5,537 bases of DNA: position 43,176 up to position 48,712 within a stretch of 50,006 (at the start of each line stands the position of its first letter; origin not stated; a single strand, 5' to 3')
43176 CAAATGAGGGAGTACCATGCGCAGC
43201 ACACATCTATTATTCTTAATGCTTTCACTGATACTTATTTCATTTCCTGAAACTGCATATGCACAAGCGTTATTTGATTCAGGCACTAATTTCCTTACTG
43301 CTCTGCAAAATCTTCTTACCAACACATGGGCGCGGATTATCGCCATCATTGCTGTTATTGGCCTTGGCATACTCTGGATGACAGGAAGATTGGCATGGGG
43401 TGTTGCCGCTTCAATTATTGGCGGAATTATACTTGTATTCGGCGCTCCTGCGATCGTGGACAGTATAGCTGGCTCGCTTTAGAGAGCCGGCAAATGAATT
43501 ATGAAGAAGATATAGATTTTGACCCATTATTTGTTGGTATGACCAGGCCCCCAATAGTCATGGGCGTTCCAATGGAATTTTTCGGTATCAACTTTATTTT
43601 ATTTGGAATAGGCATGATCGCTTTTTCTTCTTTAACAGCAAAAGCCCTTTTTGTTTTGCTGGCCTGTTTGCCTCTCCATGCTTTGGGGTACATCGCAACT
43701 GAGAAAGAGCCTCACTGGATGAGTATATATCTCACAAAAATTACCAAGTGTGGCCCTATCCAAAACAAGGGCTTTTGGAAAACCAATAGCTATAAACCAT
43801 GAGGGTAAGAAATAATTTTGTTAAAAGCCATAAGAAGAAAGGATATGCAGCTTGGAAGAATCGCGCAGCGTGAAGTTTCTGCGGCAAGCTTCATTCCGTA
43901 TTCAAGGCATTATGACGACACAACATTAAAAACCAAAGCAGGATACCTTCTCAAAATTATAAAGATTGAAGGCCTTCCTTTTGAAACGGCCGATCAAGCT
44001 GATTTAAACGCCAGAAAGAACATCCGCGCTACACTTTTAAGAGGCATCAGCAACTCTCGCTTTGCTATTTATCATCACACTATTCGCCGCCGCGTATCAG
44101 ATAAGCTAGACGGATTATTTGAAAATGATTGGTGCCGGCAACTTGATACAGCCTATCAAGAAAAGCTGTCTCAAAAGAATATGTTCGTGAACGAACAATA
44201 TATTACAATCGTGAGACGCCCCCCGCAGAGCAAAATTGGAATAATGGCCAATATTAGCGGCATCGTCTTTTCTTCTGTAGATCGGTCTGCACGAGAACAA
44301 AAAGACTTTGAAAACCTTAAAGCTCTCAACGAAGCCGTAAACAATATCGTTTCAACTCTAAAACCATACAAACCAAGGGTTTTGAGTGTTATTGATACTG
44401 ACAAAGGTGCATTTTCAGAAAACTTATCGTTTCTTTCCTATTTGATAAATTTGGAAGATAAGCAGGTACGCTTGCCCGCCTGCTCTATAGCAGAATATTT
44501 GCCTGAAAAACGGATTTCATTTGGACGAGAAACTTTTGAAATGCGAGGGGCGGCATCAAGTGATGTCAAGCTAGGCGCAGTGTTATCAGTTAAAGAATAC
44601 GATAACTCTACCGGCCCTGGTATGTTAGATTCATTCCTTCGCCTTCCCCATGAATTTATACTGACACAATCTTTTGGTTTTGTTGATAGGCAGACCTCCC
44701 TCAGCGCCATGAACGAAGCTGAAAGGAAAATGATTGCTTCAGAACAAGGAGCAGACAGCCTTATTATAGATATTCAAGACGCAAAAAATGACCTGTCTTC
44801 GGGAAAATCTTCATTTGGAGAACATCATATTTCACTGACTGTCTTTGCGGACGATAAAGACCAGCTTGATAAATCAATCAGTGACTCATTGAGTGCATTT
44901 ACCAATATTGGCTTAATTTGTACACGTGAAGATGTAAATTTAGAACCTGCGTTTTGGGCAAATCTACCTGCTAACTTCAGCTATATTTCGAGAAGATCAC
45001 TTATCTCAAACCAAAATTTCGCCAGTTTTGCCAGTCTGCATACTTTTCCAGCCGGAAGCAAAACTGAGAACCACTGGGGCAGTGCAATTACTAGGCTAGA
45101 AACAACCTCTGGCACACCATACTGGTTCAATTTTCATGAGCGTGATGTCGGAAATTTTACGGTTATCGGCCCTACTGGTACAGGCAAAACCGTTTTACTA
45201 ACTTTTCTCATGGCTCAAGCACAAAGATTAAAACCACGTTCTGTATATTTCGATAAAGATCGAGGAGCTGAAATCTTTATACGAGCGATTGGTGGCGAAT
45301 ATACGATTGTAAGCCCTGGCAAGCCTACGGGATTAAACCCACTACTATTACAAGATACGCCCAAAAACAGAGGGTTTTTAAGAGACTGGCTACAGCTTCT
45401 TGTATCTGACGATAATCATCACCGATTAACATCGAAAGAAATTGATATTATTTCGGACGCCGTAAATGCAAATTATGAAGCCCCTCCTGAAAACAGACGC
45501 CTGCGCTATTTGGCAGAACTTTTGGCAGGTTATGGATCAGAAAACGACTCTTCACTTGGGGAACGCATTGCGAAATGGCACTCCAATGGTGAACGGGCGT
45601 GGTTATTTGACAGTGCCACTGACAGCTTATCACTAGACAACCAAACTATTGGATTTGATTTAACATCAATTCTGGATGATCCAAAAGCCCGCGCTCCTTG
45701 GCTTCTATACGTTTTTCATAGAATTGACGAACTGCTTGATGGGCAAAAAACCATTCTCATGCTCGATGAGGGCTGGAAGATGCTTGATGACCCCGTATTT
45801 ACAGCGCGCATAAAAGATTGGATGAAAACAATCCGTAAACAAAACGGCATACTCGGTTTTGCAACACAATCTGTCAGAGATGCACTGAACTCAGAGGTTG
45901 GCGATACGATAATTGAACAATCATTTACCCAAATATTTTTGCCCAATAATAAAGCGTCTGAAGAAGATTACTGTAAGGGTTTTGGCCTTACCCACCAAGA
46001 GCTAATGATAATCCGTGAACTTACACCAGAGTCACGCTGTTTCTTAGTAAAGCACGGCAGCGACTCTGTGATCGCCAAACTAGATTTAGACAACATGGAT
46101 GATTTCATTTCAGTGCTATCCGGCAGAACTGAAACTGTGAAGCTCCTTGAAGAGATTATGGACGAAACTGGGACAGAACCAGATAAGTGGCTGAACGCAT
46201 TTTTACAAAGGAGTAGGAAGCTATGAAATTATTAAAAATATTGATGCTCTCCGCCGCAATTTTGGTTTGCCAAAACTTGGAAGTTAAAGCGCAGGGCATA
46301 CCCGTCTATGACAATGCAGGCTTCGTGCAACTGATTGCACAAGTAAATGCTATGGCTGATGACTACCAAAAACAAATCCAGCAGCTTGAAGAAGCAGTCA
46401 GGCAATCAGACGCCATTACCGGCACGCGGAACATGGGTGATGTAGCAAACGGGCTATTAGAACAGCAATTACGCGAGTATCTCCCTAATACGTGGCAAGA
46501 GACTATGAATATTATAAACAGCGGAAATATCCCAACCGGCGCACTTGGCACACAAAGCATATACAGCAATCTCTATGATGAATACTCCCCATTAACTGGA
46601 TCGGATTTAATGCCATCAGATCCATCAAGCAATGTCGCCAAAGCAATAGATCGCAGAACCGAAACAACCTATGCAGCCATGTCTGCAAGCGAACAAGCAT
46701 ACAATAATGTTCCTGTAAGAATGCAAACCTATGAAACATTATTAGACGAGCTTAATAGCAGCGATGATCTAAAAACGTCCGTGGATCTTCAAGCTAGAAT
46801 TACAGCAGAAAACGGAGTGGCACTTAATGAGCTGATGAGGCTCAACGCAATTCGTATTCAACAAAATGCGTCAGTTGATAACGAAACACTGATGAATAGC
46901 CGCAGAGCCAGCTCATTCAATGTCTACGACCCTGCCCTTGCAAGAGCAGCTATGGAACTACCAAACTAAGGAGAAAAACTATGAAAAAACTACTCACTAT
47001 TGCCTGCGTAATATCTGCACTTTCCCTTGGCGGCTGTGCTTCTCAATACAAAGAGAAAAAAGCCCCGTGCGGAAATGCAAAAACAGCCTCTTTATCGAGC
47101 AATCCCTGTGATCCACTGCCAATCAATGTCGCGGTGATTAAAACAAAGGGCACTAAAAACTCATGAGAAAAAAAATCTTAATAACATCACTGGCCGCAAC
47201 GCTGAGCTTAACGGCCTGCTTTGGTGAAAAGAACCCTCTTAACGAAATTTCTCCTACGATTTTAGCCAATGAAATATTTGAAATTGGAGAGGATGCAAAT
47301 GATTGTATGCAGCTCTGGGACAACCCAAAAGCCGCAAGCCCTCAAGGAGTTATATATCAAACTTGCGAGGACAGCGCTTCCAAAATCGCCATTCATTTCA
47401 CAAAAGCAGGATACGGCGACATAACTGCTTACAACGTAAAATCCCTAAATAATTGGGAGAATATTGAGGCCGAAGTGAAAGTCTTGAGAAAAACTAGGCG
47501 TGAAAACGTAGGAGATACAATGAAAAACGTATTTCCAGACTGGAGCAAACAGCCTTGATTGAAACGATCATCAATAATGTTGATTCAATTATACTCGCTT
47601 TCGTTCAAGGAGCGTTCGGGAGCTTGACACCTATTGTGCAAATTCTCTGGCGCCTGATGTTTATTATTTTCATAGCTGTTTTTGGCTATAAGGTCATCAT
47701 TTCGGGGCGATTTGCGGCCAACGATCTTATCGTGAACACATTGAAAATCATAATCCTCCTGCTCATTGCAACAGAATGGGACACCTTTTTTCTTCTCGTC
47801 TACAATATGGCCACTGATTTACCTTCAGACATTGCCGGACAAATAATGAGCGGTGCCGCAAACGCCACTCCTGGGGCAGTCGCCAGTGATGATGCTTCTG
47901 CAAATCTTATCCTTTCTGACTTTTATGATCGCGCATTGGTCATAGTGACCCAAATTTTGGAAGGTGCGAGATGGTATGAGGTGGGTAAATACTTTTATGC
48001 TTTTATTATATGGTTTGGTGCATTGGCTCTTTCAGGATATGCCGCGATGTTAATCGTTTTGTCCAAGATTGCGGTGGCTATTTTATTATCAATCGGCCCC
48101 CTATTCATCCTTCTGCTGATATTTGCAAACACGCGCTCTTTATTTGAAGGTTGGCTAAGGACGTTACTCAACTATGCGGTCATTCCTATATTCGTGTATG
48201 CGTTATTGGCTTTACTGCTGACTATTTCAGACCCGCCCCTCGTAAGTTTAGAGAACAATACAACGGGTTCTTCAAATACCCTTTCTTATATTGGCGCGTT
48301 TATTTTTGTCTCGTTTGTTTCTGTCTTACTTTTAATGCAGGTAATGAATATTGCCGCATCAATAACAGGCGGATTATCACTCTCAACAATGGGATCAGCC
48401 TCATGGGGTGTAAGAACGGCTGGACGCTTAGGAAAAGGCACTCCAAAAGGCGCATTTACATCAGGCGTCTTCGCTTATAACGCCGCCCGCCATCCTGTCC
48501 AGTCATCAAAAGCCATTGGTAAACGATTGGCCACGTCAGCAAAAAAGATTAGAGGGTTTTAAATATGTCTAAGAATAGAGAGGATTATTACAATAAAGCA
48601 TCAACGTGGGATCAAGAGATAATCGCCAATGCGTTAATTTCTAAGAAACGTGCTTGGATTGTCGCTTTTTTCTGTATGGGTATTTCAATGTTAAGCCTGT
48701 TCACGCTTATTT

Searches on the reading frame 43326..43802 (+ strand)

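Call 44: search_protein_families(library=pfam, proteins=[window:43326-43802:+], max_evalue=0.001)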
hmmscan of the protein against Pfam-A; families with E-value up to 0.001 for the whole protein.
window:43326-43802:+ (158 aa): 1 family
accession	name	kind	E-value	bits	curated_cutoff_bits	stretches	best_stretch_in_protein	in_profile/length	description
PF05101.18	VirB3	-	2.9e-19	69.6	23.9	1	66-152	3-84/84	Type IV secretory pathway, VirB3-like protein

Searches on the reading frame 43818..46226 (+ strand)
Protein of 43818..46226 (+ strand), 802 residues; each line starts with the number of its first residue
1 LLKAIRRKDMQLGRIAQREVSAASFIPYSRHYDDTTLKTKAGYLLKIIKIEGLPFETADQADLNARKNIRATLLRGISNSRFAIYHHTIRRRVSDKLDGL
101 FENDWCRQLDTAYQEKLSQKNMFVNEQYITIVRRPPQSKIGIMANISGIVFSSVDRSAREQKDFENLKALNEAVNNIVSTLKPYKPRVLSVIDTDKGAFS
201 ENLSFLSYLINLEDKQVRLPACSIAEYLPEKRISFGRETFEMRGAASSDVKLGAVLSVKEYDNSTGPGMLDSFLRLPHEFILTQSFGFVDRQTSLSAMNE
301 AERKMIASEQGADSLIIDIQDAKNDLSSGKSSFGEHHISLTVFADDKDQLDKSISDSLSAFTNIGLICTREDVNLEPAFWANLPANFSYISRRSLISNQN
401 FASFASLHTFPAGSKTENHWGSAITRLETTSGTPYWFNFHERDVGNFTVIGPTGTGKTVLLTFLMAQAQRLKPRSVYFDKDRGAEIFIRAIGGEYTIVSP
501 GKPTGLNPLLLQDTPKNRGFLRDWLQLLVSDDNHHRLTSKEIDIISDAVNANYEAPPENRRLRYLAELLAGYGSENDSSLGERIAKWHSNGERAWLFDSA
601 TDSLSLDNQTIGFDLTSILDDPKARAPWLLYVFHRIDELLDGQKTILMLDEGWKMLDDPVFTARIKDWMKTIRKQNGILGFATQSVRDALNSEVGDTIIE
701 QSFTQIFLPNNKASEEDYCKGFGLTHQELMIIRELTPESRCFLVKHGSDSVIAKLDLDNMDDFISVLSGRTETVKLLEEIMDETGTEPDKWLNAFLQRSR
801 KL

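Call 44: search_protein_families(library=pfam, proteins=[window:43818-46226:+], max_evalue=0.001)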
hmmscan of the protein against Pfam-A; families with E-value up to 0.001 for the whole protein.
window:43818-46226:+ (802 aa): 5 families
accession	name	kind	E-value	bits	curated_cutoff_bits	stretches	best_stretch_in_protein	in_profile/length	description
PF03135.19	CagE_TrbE_VirB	-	3.1e-45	155.1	21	1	188-392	2-204/204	CagE, TrbE, VirB family, component of type IV transporter system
PF19044.6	P-loop_TraG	-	2.1e-13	50.1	25.8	1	586-715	190-323/413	TraG P-loop domain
PF12846.13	AAA_10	-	5.7e-08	32.6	27.5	1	446-610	23-192/362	AAA-like domain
PF13401.12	AAA_22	-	0.00017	22.3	27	0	445-537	6-96/130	AAA domain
PF13191.12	AAA_16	-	0.00023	22.1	32.6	0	444-491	24-73/167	AAA ATPase domain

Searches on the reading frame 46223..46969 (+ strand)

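Call 44: search_protein_families(library=pfam, proteins=[window:46223-46969:+], max_evalue=0.001)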
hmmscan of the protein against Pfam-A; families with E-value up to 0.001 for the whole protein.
window:46223-46969:+ (248 aa): 1 family
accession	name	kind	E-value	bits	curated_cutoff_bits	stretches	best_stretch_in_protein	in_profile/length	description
PF07996.16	T4SS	-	5.3e-35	122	24.7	1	25-217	1-188/197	Type IV secretion system proteins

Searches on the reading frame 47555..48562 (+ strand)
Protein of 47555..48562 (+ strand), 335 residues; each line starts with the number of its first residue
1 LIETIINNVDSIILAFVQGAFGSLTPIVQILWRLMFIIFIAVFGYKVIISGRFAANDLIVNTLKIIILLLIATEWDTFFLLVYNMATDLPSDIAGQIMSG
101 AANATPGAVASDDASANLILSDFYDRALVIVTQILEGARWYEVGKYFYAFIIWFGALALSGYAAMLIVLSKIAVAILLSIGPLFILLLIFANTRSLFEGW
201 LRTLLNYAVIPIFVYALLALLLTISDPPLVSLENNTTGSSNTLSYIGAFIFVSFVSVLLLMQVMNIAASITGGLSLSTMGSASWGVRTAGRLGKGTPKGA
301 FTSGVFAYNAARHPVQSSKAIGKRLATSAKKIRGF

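Call 44: search_protein_families(library=pfam, proteins=[window:47555-48562:+], max_evalue=0.001)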
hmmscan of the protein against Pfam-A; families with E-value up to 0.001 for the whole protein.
window:47555-48562:+ (335 aa): 1 family
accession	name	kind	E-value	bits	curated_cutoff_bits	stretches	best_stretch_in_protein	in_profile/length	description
PF04610.19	TrbL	-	4.4e-34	118.6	25.9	1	37-263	2-215/215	TrbL/VirB6 plasmid conjugal transfer protein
